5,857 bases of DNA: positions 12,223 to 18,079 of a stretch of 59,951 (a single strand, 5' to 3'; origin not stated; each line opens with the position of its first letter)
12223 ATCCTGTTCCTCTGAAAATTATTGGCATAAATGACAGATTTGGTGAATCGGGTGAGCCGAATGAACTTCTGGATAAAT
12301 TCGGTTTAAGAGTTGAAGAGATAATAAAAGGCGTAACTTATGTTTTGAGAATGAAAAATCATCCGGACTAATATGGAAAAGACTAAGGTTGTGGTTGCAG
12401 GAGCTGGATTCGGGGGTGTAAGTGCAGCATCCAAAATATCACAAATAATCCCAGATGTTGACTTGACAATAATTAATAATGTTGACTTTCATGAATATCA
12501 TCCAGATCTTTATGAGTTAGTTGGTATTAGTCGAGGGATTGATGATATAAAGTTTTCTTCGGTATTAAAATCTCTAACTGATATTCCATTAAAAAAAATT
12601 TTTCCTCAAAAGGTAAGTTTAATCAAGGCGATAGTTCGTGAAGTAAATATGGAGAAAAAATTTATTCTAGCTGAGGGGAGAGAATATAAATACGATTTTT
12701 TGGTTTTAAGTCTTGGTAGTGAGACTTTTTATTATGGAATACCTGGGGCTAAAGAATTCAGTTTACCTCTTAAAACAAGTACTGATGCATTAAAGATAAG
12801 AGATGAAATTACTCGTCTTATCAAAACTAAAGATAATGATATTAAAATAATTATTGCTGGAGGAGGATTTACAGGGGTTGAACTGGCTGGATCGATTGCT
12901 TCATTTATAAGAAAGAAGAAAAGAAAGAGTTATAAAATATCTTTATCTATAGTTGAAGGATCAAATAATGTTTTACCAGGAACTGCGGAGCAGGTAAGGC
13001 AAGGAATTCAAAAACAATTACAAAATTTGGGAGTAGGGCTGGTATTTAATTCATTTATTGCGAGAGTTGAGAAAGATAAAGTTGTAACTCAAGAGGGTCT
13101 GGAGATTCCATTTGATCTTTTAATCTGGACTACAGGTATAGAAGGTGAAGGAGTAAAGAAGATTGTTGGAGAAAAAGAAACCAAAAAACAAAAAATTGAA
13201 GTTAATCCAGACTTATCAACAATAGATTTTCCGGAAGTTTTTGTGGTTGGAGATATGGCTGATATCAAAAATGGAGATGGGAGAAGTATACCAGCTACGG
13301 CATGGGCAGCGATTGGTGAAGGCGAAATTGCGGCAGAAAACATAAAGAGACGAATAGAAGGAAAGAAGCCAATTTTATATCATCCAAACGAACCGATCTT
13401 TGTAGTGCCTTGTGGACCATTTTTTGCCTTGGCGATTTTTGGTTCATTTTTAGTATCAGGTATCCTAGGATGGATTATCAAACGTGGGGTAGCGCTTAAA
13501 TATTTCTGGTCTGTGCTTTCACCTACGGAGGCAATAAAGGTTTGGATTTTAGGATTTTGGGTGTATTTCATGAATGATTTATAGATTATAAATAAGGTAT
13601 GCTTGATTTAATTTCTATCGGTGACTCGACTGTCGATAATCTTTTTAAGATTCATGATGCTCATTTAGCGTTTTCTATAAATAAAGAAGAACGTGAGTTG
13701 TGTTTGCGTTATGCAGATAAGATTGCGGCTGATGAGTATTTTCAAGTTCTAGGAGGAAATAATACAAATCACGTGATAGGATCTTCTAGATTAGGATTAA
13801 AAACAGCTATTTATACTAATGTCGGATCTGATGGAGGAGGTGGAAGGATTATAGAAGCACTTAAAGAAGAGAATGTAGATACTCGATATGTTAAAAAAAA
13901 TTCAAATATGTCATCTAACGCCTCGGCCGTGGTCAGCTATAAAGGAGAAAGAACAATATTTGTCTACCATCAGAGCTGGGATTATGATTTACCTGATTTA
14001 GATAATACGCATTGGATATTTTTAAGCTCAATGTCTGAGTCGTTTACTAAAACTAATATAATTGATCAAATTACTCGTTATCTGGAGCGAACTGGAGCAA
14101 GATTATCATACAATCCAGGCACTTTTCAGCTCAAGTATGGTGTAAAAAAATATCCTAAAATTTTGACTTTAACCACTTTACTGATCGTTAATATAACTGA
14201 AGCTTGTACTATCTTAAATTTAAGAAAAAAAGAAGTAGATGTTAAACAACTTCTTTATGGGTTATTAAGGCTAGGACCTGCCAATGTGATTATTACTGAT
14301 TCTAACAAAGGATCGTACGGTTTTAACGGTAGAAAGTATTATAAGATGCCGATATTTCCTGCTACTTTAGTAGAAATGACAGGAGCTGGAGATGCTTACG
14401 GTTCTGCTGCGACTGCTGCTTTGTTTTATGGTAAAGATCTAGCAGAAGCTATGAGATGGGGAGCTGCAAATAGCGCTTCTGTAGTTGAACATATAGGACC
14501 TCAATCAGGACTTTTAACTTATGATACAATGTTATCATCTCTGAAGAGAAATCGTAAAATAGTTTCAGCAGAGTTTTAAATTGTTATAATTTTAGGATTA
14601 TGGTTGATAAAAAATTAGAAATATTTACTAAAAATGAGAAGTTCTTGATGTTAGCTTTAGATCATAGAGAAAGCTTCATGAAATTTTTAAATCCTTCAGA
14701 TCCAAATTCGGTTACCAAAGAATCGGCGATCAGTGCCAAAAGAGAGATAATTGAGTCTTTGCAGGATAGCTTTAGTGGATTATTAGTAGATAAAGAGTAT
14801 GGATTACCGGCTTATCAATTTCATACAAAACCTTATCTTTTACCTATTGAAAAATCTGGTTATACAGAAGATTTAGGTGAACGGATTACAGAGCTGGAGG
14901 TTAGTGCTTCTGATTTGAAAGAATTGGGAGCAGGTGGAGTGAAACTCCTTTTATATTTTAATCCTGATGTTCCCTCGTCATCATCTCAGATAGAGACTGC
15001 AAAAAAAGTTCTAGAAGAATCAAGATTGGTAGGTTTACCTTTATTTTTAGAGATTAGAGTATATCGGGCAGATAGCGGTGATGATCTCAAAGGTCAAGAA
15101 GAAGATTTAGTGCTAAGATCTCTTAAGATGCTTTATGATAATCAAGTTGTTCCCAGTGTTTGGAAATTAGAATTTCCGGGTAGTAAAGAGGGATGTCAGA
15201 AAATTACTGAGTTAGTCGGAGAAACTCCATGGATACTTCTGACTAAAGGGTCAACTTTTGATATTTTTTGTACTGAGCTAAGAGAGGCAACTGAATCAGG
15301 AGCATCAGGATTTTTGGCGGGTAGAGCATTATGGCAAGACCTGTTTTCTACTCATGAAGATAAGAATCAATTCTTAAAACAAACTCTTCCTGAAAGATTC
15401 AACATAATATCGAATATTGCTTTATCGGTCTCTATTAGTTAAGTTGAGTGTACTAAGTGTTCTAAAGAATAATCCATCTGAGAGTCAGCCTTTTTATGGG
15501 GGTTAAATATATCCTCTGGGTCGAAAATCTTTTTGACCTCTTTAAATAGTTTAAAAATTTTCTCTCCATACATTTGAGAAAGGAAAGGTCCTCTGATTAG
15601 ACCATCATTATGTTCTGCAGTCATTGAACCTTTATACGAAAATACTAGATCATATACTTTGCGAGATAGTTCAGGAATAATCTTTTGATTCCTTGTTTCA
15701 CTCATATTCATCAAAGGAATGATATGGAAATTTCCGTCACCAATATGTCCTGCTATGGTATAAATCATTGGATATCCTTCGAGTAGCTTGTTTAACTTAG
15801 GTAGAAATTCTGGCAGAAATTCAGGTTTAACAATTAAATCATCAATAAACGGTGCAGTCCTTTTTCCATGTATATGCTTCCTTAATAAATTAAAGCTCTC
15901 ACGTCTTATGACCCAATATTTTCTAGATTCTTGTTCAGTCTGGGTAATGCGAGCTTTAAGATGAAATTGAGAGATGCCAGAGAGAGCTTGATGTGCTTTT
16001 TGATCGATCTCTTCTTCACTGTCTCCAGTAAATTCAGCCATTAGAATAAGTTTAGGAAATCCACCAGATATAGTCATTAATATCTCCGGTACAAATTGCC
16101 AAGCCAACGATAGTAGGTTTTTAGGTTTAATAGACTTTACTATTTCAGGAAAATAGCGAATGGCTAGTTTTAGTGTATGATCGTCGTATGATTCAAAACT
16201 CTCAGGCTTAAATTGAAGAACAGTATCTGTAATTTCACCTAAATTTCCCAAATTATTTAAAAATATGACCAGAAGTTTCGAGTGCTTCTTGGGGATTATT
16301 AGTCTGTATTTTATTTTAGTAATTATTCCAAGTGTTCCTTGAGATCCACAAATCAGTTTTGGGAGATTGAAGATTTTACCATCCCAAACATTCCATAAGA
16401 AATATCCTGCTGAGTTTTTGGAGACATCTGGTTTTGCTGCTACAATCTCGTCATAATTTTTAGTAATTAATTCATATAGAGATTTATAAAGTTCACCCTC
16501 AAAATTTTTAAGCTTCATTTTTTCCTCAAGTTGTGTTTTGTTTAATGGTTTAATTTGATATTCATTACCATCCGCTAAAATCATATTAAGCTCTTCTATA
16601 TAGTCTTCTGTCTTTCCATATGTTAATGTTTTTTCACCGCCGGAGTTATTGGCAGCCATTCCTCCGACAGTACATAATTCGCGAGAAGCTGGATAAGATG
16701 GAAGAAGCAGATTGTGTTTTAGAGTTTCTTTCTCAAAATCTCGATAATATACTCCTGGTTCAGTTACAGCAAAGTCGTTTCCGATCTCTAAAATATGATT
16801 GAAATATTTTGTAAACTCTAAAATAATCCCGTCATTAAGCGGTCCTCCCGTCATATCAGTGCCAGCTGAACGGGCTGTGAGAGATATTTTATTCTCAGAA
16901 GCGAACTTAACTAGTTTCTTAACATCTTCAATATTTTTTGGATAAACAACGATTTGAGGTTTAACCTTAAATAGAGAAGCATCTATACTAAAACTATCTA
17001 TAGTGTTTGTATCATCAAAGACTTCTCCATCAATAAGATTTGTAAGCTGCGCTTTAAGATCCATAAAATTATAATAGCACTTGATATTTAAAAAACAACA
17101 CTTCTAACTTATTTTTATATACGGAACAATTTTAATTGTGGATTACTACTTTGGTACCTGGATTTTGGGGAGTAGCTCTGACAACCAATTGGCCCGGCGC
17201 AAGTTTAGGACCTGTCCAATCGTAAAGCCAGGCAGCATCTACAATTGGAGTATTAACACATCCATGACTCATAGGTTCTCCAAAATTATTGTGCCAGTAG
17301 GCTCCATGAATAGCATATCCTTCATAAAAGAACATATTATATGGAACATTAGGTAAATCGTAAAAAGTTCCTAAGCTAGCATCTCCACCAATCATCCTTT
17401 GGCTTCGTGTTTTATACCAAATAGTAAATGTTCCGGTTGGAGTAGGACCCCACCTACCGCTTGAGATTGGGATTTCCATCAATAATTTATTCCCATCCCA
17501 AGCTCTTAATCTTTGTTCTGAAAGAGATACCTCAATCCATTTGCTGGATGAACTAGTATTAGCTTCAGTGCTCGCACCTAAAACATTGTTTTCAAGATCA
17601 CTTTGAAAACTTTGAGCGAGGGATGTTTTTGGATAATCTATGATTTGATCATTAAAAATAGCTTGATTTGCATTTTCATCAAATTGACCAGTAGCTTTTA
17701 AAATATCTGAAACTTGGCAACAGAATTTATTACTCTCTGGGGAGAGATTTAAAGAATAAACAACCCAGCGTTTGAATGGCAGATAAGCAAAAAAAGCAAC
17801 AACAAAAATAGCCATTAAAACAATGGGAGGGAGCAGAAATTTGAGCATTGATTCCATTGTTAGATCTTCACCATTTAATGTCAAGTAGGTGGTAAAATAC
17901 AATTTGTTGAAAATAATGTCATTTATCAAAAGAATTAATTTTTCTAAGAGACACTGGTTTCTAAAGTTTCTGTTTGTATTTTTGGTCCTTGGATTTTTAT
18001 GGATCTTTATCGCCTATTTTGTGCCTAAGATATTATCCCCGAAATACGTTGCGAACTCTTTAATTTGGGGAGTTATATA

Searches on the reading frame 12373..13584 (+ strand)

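Call 18: search_protein_families(library=pfam, proteins=[window:12373-13584:+], max_evalue=0.001)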
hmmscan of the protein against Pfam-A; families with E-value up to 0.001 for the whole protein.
window:12373-13584:+ (403 aa): 2 families
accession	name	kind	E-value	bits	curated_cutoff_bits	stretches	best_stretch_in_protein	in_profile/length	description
PF07992.20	Pyr_redox_2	-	3.5e-37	128.8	26.1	1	5-317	2-291/291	Pyridine nucleotide-disulphide oxidoreductase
PF00070.33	Pyr_redox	-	5.4e-09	36.9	22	1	158-237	1-71/82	Pyridine nucleotide-disulphide oxidoreductase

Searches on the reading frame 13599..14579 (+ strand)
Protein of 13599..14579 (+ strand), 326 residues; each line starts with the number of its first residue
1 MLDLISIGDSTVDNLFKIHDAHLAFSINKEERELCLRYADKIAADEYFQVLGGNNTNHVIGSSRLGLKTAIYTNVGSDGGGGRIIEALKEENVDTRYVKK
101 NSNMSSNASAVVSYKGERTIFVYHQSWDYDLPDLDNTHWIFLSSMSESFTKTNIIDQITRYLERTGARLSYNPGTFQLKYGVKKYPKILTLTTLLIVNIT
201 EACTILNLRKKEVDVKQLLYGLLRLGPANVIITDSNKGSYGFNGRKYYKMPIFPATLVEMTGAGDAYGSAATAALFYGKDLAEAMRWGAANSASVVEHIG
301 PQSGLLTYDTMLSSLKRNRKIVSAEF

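Call 18: search_protein_families(library=pfam, proteins=[window:13599-14579:+], max_evalue=0.001)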
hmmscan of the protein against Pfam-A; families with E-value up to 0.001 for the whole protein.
window:13599-14579:+ (326 aa): 2 families
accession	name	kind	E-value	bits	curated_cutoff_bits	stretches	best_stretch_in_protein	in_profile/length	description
PF00294.29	PfkB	-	7.9e-32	111.2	25.8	1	38-304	22-298/302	pfkB family carbohydrate kinase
PF08543.17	Phos_pyr_kin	-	7.4e-06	25.9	27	1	187-289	115-225/246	Phosphomethylpyrimidine kinase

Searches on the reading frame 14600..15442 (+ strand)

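Call 18: search_protein_families(library=pfam, proteins=[window:14600-15442:+], max_evalue=0.001)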
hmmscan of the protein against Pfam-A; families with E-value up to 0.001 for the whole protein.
window:14600-15442:+ (280 aa): 2 families
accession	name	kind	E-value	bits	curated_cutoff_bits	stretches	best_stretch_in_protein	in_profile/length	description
PF09863.15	DUF2090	-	7.9e-11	42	27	1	11-247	33-276/310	Uncharacterized protein conserved in bacteria (DUF2090)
PF01791.15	DeoC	-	3.5e-09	37.1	23.8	1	53-246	33-228/229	DeoC/LacD family aldolase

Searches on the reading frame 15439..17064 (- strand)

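Call 18: search_protein_families(library=pfam, proteins=[window:15439-17064:-], max_evalue=0.001)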
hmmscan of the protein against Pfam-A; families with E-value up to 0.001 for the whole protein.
window:15439-17064:- (541 aa): 2 families
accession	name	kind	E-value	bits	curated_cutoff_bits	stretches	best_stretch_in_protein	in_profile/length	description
PF02913.24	FAD-oxidase_C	-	8.8e-38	130.8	21.2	1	260-524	3-247/248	FAD linked oxidases, C-terminal domain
PF01565.28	FAD_binding_4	-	1.5e-33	115.8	26.4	1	36-167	1-134/139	FAD binding domain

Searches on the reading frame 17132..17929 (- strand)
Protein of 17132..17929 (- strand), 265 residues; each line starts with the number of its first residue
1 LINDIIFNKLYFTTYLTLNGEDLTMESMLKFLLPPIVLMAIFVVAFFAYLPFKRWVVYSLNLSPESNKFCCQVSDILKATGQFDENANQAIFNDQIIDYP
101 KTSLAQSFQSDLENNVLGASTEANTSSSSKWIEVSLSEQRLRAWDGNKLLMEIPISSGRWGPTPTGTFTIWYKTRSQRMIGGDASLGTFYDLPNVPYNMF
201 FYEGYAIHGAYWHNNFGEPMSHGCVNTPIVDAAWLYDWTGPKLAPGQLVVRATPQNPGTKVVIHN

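Call 18: search_protein_families(library=pfam, proteins=[window:17132-17929:-], max_evalue=0.001)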
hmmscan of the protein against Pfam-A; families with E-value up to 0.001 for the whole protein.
window:17132-17929:- (265 aa): 1 family
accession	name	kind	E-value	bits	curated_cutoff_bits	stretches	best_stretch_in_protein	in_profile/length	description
PF03734.19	YkuD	-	6.9e-25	88.8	23.4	1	130-263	2-146/146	L,D-transpeptidase catalytic domain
